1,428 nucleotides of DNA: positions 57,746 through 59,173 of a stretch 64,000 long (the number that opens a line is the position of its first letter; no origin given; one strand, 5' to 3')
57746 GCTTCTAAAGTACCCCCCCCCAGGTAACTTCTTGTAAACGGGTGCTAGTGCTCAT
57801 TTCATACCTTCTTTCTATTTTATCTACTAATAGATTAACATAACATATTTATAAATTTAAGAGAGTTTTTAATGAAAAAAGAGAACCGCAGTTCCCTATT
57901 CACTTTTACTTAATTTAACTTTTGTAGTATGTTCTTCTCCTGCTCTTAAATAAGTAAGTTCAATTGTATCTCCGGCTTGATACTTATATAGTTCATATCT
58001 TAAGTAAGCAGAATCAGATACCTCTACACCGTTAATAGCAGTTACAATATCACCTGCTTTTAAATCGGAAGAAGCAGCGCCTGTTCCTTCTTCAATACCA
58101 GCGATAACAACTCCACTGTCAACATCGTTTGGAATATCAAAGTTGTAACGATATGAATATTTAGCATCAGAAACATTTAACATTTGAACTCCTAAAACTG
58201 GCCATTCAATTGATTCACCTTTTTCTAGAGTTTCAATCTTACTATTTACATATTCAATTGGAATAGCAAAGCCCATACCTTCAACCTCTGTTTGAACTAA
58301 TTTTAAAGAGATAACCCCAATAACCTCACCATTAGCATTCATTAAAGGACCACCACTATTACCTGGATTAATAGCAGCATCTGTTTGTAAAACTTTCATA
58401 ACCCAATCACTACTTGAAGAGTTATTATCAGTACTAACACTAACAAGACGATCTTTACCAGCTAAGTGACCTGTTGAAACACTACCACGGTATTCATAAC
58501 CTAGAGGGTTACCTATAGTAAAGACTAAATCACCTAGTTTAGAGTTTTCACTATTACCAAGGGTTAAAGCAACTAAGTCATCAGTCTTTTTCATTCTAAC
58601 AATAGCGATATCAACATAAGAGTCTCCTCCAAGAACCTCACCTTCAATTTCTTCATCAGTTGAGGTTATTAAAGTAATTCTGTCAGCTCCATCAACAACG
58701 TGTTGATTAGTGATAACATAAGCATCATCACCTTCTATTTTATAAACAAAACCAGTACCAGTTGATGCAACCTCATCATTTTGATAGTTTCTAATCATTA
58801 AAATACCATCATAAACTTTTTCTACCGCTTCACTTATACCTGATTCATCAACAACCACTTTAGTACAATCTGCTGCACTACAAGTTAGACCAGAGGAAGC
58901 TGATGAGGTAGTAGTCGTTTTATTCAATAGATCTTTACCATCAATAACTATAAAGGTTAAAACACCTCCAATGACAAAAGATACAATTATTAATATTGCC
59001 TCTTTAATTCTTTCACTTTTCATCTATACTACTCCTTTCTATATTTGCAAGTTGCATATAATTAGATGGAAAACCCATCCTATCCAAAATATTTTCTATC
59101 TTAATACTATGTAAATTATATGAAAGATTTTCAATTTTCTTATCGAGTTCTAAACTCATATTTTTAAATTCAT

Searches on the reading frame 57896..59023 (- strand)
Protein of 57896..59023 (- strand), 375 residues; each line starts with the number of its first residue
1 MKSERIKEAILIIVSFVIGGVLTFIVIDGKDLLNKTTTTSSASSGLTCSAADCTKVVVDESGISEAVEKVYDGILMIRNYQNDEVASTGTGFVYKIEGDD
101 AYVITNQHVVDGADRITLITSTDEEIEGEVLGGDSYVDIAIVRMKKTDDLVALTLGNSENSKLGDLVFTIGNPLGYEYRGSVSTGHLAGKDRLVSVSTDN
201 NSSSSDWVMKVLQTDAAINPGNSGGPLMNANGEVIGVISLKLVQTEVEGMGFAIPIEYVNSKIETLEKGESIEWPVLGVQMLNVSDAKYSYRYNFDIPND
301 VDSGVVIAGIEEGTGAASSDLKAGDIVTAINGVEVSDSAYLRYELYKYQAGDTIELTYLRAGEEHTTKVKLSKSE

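Call 7: search_protein_families(library=pfam, proteins=[window:57896-59023:-], max_evalue=0.01)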
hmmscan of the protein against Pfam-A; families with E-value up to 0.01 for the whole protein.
window:57896-59023:- (375 aa): 7 families
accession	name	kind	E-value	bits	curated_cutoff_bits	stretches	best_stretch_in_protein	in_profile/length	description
PF13365.12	Trypsin_2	-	1.8e-31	110.3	27.6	1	89-237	1-144/144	Trypsin-like peptidase domain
PF13180.12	PDZ_2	-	6.9e-17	61.9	27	1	275-371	1-80/80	PDZ domain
PF00089.32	Trypsin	-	5.6e-15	56.2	20.6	1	100-262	34-219/220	Trypsin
PF00595.29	PDZ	-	3e-08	34.4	23.2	1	299-357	18-79/81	PDZ domain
PF17820.7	PDZ_6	-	6.1e-05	23.1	27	1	306-351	1-45/54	PDZ domain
PF16774.11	Dit_N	-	0.0041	17.9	25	0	227-290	6-70/129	Distal tail protein, N-terminal domain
PF14685.13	PDZ_Tricorn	-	0.0057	17.1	25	0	320-364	39-82/88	Tricorn protease PDZ domain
